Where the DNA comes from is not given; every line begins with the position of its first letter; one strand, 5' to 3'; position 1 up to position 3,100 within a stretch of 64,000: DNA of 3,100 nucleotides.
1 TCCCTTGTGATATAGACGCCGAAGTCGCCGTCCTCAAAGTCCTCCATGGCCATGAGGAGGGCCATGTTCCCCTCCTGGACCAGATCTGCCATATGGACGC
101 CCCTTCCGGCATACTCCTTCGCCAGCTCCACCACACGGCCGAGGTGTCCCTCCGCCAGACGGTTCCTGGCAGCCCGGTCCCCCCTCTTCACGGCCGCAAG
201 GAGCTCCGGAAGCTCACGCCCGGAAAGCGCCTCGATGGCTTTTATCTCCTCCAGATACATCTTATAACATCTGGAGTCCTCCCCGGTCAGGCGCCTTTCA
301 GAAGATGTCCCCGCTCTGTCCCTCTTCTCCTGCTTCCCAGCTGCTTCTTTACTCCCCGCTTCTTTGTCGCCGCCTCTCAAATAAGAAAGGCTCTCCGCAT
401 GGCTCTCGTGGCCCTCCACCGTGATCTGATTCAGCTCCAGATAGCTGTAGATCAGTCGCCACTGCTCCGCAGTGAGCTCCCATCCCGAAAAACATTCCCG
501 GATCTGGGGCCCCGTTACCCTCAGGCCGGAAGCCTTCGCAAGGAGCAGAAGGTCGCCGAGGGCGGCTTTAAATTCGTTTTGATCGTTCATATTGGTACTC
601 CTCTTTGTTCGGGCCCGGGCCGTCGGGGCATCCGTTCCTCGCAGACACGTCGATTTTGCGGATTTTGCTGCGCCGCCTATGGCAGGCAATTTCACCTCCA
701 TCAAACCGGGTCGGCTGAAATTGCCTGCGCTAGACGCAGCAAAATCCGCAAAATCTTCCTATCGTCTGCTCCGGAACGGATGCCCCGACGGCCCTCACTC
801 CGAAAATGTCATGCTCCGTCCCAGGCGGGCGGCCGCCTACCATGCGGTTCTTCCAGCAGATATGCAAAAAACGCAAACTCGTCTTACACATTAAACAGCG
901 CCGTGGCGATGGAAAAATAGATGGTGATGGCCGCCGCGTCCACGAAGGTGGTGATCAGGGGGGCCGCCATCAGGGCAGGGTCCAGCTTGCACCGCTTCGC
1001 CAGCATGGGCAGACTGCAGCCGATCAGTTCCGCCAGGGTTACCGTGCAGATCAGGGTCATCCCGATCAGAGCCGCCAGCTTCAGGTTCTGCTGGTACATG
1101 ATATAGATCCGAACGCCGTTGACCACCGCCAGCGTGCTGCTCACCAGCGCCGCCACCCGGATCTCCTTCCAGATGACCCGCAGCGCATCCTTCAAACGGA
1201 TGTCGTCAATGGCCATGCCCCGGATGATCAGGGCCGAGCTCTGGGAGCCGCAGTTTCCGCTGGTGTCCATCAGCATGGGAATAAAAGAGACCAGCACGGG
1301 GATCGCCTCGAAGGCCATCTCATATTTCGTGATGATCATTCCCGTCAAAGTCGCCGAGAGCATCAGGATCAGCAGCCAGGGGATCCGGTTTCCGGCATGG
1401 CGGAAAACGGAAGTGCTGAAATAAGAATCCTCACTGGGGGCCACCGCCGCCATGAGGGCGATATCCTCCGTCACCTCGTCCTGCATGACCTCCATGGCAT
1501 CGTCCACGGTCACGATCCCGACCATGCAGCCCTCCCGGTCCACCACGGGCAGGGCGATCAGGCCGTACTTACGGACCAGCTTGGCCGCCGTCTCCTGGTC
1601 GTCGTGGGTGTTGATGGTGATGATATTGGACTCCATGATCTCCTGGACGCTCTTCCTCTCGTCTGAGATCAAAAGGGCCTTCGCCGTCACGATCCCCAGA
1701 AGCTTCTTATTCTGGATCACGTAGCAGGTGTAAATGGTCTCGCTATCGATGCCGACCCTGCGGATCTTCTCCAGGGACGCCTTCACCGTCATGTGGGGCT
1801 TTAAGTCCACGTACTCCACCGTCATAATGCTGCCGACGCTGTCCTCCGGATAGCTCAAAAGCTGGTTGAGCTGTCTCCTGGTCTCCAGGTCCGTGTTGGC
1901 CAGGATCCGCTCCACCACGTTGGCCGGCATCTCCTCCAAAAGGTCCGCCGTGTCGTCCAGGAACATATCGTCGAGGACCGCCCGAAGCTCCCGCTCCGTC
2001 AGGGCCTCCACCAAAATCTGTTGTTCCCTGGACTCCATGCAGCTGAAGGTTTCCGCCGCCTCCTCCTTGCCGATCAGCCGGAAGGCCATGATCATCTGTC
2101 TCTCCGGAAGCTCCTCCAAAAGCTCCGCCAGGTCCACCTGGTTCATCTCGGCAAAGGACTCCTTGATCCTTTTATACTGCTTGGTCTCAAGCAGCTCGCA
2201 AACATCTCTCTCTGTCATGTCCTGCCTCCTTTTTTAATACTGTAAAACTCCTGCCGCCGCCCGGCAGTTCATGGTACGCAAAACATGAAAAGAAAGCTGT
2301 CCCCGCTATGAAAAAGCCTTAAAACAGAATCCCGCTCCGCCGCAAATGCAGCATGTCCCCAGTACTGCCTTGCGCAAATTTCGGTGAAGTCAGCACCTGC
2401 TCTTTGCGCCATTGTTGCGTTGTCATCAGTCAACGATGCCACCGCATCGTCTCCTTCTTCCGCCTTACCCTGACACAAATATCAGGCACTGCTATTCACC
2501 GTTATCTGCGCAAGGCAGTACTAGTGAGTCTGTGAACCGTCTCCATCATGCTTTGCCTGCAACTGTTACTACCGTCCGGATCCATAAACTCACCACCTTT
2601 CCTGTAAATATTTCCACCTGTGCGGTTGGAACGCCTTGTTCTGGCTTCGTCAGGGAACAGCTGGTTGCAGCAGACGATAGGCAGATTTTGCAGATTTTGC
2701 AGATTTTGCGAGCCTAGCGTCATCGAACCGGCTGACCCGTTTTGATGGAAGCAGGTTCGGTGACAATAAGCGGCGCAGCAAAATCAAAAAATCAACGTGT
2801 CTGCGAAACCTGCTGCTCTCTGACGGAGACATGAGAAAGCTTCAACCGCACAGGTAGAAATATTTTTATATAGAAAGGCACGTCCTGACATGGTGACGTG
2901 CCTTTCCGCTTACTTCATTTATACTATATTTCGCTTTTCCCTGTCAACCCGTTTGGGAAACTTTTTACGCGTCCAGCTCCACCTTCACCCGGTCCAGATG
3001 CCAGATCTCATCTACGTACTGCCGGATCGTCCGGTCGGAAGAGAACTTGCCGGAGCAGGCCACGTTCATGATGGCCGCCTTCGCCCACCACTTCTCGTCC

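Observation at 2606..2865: Whole-helix swap defines a second subfamily of the repeat while the apical loop is kept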

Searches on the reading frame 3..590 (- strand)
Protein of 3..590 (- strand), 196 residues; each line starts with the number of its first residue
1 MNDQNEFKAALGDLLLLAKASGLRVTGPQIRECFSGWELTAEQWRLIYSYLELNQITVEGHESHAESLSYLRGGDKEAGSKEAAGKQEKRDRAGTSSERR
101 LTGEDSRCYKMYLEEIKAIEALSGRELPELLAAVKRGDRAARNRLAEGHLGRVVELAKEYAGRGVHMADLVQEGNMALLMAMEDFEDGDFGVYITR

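Call 43: search_protein_families(library=pfam, proteins=[window:3-590:-], max_evalue=0.00001)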
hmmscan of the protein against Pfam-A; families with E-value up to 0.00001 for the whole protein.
window:3-590:- (196 aa): 1 family
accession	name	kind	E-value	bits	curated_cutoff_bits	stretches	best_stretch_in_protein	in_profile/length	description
PF04542.20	Sigma70_r2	-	3.7e-08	33.5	24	1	146-196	2-55/71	Sigma-70 region 2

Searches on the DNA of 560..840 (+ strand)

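Call 54: search_dna_similar(query=window:600-800:+, collection=phages, mode=distant, max_evalue=0.001)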
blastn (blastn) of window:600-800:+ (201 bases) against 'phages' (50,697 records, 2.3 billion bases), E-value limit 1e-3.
No match.

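Call 65: search_rna_families(source=window, start=560, end=840, threshold=evalue, max_evalue=10)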
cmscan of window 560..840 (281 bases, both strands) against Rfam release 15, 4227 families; matches with E-value up to 10: 2.
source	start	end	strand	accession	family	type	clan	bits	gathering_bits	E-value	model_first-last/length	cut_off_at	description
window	637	725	-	RF02932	Betaproteobacteria-1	Gene; sRNA;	-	11.2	49.4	6.9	1-120/120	no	Betaproteobacteria-1 RNA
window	581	646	-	RF01142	sR19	Gene; snRNA; snoRNA; CD-box;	-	9.7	45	5.7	1-63/63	no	Small nucleolar RNA sR19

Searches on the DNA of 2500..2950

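Call 11: search_rna_families(source=window, start=2500, end=2950, threshold=evalue, max_evalue=10, show_alignments=3)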
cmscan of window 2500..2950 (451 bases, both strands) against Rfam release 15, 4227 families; matches with E-value up to 10: 2.
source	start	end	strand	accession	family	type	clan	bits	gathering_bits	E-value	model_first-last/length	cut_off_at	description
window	2869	2950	-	RF00506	Thr_leader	Cis-reg; leader;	-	15.3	55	2.8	36-118/118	5'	Threonine operon leader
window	2840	2860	+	RF01317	CRISPR-DR4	Gene; CRISPR;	CL00014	14.6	35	4.8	1-28/28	no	CRISPR RNA direct repeat element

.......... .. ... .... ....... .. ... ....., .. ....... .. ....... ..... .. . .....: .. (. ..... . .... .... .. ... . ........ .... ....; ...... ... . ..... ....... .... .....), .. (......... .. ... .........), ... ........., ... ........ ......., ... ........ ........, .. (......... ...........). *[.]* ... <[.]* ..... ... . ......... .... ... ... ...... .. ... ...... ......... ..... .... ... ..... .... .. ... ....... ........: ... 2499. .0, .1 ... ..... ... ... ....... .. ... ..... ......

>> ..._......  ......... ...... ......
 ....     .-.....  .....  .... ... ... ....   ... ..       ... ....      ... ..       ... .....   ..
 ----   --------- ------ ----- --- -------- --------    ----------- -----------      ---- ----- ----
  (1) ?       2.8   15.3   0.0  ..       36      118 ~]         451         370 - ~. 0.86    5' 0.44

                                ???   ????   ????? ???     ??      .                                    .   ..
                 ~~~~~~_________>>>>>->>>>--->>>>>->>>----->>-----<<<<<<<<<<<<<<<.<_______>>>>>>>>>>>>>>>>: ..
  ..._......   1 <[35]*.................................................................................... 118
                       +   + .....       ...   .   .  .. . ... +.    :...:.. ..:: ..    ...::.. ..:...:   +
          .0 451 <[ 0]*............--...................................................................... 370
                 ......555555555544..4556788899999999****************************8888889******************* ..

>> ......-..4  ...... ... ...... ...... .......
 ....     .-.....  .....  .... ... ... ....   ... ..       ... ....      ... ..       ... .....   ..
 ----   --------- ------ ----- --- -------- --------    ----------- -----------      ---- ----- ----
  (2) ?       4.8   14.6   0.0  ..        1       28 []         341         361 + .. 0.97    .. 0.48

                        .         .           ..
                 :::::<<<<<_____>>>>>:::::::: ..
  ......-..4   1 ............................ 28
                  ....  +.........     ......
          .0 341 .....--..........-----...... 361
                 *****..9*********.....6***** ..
